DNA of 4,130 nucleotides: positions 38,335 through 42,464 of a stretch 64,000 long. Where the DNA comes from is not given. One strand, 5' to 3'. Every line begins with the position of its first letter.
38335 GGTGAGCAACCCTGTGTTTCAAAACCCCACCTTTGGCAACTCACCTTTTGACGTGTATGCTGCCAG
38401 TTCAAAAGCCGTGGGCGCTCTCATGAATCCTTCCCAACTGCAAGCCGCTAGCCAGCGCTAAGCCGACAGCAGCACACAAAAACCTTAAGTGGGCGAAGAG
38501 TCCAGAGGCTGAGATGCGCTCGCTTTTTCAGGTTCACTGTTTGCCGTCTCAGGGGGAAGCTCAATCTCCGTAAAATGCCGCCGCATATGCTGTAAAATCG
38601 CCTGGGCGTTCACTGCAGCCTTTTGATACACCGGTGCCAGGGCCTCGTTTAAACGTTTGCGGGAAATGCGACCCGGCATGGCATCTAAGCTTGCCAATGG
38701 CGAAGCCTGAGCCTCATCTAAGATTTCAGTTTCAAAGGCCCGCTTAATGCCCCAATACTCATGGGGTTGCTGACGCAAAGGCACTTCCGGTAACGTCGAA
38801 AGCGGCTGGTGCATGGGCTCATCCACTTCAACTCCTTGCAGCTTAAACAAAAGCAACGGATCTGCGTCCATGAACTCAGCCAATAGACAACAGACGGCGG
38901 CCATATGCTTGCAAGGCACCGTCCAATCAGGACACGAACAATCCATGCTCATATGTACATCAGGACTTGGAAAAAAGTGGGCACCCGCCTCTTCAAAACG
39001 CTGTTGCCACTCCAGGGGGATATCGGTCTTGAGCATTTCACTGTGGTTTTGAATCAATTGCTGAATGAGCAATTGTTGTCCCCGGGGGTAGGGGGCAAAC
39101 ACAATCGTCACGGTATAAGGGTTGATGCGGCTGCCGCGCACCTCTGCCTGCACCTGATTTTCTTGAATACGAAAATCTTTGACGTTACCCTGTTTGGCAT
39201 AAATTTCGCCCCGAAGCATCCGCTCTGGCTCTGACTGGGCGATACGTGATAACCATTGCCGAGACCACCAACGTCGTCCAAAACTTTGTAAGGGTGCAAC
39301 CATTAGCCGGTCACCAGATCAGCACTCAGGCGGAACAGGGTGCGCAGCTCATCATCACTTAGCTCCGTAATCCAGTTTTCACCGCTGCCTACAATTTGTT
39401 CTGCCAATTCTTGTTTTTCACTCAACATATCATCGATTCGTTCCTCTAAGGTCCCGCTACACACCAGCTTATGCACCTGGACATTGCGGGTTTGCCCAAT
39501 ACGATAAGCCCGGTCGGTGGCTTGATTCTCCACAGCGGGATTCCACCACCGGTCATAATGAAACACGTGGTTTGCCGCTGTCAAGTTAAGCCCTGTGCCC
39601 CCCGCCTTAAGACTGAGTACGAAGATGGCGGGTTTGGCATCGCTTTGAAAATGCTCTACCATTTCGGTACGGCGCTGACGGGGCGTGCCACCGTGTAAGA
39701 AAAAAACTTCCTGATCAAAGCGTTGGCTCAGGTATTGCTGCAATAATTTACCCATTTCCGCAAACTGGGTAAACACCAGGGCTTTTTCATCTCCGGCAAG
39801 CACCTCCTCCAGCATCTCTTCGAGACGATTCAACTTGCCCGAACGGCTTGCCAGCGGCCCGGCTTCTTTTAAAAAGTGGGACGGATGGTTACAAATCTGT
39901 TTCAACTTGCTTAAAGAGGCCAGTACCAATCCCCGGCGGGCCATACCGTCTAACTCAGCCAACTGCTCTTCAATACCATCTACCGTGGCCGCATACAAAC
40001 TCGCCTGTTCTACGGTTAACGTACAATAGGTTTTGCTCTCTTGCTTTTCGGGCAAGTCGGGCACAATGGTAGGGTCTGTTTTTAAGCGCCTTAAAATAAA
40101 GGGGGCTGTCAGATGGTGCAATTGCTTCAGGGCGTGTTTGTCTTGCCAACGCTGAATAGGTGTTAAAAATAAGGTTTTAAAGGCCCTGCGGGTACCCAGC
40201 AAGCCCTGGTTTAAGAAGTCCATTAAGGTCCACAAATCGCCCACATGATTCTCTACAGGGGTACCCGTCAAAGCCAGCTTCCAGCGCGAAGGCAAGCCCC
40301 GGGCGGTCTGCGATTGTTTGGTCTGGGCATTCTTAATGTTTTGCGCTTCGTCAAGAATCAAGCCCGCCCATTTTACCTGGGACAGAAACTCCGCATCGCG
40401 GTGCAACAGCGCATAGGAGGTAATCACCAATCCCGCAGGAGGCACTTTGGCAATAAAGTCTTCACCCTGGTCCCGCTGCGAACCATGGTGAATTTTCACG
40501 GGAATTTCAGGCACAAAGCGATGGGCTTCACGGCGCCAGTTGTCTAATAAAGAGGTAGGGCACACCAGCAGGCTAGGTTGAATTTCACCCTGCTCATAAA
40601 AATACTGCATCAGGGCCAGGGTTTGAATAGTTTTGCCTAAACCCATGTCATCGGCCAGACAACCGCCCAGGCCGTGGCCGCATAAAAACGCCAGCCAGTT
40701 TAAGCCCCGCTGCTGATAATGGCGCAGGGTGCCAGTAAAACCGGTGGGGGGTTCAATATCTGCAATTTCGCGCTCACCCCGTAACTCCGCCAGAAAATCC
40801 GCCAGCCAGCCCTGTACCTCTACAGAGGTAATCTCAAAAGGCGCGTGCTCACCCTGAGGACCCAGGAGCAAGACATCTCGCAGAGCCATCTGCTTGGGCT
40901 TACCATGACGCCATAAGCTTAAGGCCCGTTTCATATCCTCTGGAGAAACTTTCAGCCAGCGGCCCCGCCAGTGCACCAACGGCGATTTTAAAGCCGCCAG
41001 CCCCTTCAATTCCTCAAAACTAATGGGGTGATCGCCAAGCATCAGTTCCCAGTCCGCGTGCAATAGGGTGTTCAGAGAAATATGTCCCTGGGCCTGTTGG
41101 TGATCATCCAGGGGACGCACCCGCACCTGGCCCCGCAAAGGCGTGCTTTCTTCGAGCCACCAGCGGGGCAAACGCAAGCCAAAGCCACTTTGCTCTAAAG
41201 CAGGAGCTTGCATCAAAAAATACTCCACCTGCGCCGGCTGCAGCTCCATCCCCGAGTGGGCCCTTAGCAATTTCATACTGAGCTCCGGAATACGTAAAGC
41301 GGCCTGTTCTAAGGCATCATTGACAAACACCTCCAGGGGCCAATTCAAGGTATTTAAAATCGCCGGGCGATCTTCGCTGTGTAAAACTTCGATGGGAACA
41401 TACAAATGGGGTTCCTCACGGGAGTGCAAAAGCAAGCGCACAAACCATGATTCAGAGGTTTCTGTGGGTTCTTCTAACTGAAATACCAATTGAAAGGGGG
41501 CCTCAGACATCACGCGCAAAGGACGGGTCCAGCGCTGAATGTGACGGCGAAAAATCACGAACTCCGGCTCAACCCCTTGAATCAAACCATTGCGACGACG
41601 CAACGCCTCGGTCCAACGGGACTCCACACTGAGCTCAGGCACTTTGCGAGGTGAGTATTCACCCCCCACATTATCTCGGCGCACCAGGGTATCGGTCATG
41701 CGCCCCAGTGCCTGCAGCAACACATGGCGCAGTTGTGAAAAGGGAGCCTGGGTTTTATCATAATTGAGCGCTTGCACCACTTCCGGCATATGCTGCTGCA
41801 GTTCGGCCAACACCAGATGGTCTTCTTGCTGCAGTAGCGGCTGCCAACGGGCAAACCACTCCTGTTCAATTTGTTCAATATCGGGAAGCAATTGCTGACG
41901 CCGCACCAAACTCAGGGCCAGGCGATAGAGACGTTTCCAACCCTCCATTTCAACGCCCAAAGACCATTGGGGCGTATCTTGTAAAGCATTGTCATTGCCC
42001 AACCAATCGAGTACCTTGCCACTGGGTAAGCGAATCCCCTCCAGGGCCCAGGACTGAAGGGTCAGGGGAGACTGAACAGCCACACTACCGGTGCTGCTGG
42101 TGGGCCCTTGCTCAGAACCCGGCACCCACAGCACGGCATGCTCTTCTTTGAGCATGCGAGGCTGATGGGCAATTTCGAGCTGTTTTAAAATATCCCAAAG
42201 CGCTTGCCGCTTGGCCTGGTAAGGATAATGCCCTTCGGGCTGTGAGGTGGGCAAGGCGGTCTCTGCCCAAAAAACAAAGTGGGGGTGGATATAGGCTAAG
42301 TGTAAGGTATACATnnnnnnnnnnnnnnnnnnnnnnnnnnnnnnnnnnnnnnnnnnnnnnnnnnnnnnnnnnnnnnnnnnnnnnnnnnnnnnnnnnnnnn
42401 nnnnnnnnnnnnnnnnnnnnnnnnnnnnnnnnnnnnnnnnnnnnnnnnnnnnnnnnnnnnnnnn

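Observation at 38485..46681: Five-gene operon coupling a c-di-GMP-binding MshEN mini-protein to an SNF2 helicase/SWIM pair, preceded by two secreted proteins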

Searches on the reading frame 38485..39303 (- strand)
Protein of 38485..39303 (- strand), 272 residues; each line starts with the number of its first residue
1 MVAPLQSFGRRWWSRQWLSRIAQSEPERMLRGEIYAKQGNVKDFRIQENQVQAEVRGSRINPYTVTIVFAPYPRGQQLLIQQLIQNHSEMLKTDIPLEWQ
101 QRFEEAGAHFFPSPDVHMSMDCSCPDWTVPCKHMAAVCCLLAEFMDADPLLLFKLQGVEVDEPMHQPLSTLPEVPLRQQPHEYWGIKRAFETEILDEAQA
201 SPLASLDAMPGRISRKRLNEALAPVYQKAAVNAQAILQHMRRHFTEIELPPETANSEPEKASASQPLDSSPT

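Call 3: search_protein_families(library=pfam, proteins=[window:38485-39303:-], max_evalue=0.01)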
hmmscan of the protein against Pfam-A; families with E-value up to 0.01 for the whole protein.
window:38485-39303:- (272 aa): 1 family
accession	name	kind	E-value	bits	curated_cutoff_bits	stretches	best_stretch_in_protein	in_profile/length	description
PF04434.22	SWIM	-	0.0052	16.7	19.6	0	121-138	14-34/38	SWIM zinc finger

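Call 6: search_protein_families(library=ncbifam, proteins=[window:38485-39303:-], max_evalue=0.01)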
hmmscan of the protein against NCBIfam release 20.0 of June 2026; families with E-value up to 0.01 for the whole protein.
window:38485-39303:- (272 aa): 0 families

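Call 34: search_solved_structures(query=window:38485-39303:-, max_evalue=1)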
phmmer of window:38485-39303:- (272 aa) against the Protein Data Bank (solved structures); distinct sequences matched with E-value up to 1: 0.

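Call 93: search_protein_families(library=padloc, proteins=[window:38485-39303:-], max_evalue=0.001)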
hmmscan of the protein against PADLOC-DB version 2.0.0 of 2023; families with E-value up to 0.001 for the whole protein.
window:38485-39303:- (272 aa): 1 family
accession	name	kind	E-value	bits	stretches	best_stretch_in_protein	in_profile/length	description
PDLC05053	PDC-S62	-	1.1e-05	22.2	1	22-67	16-59/566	-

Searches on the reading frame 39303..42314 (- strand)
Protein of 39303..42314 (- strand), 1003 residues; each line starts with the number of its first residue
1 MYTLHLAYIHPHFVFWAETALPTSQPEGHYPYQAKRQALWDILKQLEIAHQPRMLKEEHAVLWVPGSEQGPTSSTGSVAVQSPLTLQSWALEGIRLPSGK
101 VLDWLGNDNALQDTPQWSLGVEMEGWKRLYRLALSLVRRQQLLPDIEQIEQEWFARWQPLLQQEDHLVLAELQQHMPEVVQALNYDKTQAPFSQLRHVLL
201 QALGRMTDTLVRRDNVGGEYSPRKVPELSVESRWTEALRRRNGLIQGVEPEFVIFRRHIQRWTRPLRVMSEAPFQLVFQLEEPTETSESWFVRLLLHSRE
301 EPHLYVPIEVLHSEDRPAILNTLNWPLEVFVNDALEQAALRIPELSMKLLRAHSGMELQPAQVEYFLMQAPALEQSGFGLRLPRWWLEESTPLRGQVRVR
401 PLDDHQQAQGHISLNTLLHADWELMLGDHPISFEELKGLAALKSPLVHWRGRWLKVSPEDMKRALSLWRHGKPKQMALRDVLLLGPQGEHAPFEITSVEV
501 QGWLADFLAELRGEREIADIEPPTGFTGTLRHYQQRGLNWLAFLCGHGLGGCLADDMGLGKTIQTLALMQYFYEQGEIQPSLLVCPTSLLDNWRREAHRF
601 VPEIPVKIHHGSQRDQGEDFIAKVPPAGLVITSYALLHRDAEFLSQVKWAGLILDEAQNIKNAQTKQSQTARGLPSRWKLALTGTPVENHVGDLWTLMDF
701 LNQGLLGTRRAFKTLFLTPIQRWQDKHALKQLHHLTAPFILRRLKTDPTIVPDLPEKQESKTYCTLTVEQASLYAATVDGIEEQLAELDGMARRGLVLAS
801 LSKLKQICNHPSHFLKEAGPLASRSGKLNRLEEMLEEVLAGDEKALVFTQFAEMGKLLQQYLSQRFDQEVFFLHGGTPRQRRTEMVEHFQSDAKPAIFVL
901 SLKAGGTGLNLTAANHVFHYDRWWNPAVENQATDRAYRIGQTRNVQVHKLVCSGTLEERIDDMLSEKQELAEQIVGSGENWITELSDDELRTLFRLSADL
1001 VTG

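Call 3: search_protein_families(library=pfam, proteins=[window:39303-42314:-], max_evalue=0.01)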
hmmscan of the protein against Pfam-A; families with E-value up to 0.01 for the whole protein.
window:39303-42314:- (1003 aa): 4 families
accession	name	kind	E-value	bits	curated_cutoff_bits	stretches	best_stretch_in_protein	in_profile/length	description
PF00176.29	SNF2-rel_dom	-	1.1e-67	228.6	24.9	1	533-812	1-289/290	SNF2-related domain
PF12419.13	DUF3670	-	4.4e-31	107.8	27.6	1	354-482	4-132/136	SNF2 Helicase protein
PF00271.37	Helicase_C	-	7e-21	75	23.5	1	828-940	3-110/110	Helicase conserved C-terminal domain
PF04851.21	ResIII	-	1.6e-06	28.6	22.5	1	529-687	3-163/164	Type III restriction enzyme, res subunit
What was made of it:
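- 39303..42314 (-): DUF3670-SNF2 ATPase (1003 aa) of the SWIM-associated, SsoRad54-like kind. Pfam DUF3670, SNF2-rel_dom and Helicase_C (call 3).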

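Call 6: search_protein_families(library=ncbifam, proteins=[window:39303-42314:-], max_evalue=0.01)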
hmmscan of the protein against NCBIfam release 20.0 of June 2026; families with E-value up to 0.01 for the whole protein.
window:39303-42314:- (1003 aa): 12 families
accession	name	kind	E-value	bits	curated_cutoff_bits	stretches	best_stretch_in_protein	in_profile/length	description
NF058637.1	helic_SCO1167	equivalog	5.1e-209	696.6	1200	1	78-996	41-931/932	SCO1167/SCO6262 family helicase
NF053675.1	pilus_reg_Snf2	equivalog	1.2e-106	358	1100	1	528-993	583-1025/1029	pilus expression-regulating Snf2 family helicase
NF041790.1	anti-phage_ZorD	equivalog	1.9e-89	300.9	1500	2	627-948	704-1033/1035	type I Zorya anti-phage system protein ZorD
NF058636.1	helic_sll1366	equivalog_domain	5.3e-75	253.2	550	1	12-561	16-589/589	sll1366 family intein-prone helicase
NF038318.1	DISARM_DrmD_b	equivalog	2.7e-31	108.5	950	2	550-777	49-274/868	DISARM system SNF2-like helicase DrmD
NF038317.1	DISARM_DrmD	equivalog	5.2e-22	78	610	2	826-962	485-637/1021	DISARM system SNF2-like helicase DrmD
NF042964.1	phospholipD_antiphage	equivalog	3.7e-19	68.6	1100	2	824-978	665-829/895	phospholipase D-like domain-containing anti-phage protein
NF041062.1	DpdE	equivalog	1.2e-16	59.9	500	2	817-953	521-656/1048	protein DpdE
NF003426.0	PRK04914.1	equivalog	1.2e-13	50.3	576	2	822-987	476-639/959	RNA polymerase-associated protein RapA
TIGR04095.1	dnd_restrict_1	equivalog_domain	9.2e-06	24.9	600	1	529-687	8-169/451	DNA phosphorothioation system restriction enzyme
NF003419.0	PRK04837.1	equivalog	0.00096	18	588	1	821-943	237-348/424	ATP-dependent RNA helicase RhlB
NF053636.1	DDHlcsCsdAPsy1082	equivalog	0.0045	15.6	890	1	834-942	233-334/512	DEAD/DEAH box helicase CsdA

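Call 35: search_solved_structures(query=window:39303-42314:-, max_evalue=1e-10)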
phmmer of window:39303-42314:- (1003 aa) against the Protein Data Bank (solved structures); distinct sequences matched with E-value up to 1e-10: 81 (the best 60 are shown).
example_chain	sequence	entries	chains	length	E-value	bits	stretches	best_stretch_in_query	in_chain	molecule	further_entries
1z63_A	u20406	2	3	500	3.2e-140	472.1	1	523-998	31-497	Helicase of the snf2/rad54 family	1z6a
6hts_G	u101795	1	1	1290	2.7e-82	280.3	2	518-816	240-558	Chromatin-remodeling ATPase INO80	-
7zi4_G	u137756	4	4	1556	4.8e-82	279.5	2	518-816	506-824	Chromatin-remodeling ATPase INO80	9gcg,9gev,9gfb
6fhs_G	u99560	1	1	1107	7.3e-78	265.7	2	522-815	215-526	Ino80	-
8oo7_G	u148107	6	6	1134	7.9e-78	265.6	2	522-815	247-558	Chromatin-remodeling ATPase Ino80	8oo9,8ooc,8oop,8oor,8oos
8atf_G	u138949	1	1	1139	8e-78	265.5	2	522-815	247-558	Ino80 ATPase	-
9ge5_G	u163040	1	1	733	9e-78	265.4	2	530-816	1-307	Chromatin-remodeling ATPase INO80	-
6fml_G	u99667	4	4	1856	3.4e-77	263.5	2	522-815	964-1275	Ino80 | Ino80 ATPase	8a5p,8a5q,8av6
6pwf_K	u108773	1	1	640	1.1e-76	261.8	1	515-983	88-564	chromatin remodeling factor ISWI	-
6igm_H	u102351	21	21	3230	1e-75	258.5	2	523-814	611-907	Helicase SRCAP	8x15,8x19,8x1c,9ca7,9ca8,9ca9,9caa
5jxr_A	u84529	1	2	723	2.9e-75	257.1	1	514-984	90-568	Chromatin-remodeling complex ATPase-like protein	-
8euf_Q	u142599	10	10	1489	3.9e-75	256.6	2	519-814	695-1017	Chromatin-remodeling ATPase INO80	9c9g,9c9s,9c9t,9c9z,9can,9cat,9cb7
1z5z_A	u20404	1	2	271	5e-75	256.3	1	750-998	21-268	Helicase of the snf2/rad54 family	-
6gej_M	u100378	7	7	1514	1.7e-73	251.2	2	515-814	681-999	Helicase SWR1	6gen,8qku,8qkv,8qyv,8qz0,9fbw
9b1d_A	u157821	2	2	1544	1.9e-73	251.1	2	515-814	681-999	Helicase SWR1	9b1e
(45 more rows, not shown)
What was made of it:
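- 39303..42314 (-): Best PDB match is Sulfolobus 1z63, E 3e-140 (call 35).
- Closest known: SWIM-associated SWI2/SNF2 ATPases. Same: The best PDB hit is Sulfolobus 1z63 (call 35).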

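Call 93: search_protein_families(library=padloc, proteins=[window:39303-42314:-], max_evalue=0.001)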
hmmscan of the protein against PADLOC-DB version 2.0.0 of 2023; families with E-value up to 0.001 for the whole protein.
window:39303-42314:- (1003 aa): 40 families (the best 25 are shown)
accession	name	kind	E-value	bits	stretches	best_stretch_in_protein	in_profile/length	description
PDLC00633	ZorD1|ZorD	-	4.2e-133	443.4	1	498-977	413-887/908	"SWI2/SNF2 helicase, Mrr-like nuclease"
PDLC02842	DpdE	-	1.2e-132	441.8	1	509-994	681-1171/1176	DpdE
PDLC00632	ZorD1|ZorD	-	1.2e-108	362.5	2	627-976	716-1081/1101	"SWI2/SNF2 helicase, Mrr-like nuclease"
PDLC00629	ZorD1|ZorD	-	1.3e-106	355.7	1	499-975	452-955/1012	"SWI2/SNF2 helicase, Mrr-like nuclease"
PDLC00631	ZorD1|ZorD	-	1.2e-105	352.4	1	530-974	442-909/1071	"SWI2/SNF2 helicase, Mrr-like nuclease"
PDLC02849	DpdE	-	9.1e-104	346.3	1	519-996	390-853/857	DpdE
PDLC00634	ZorD1|ZorD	-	1.2e-103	345.9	1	517-979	482-973/1208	"SWI2/SNF2 helicase, Mrr-like nuclease"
PDLC02845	DpdE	-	1.1e-102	342.8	1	519-993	833-1290/1293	DpdE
PDLC02850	DpdE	-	3e-99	331.5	1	521-975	796-1242/1282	DpdE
PDLC02851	DpdE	-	1.9e-93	312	1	509-994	578-1054/1055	DpdE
PDLC00628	ZorD1|ZorD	-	2.6e-81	271.8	1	516-958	499-948/1171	"SWI2/SNF2 helicase, Mrr-like nuclease"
PDLC00627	ZorD1|ZorD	-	1.2e-73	246.6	2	627-975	607-989/1006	"SWI2/SNF2 helicase, Mrr-like nuclease"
PDLC02854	DpdE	-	2e-72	242.4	2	627-976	702-1063/1083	DpdE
PDLC02848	DpdE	-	1.8e-62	209.5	1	521-859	348-680/856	DpdE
PDLC00630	ZorD1|ZorD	-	7.3e-45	151.7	3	626-722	267-363/817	"SWI2/SNF2 helicase, Mrr-like nuclease"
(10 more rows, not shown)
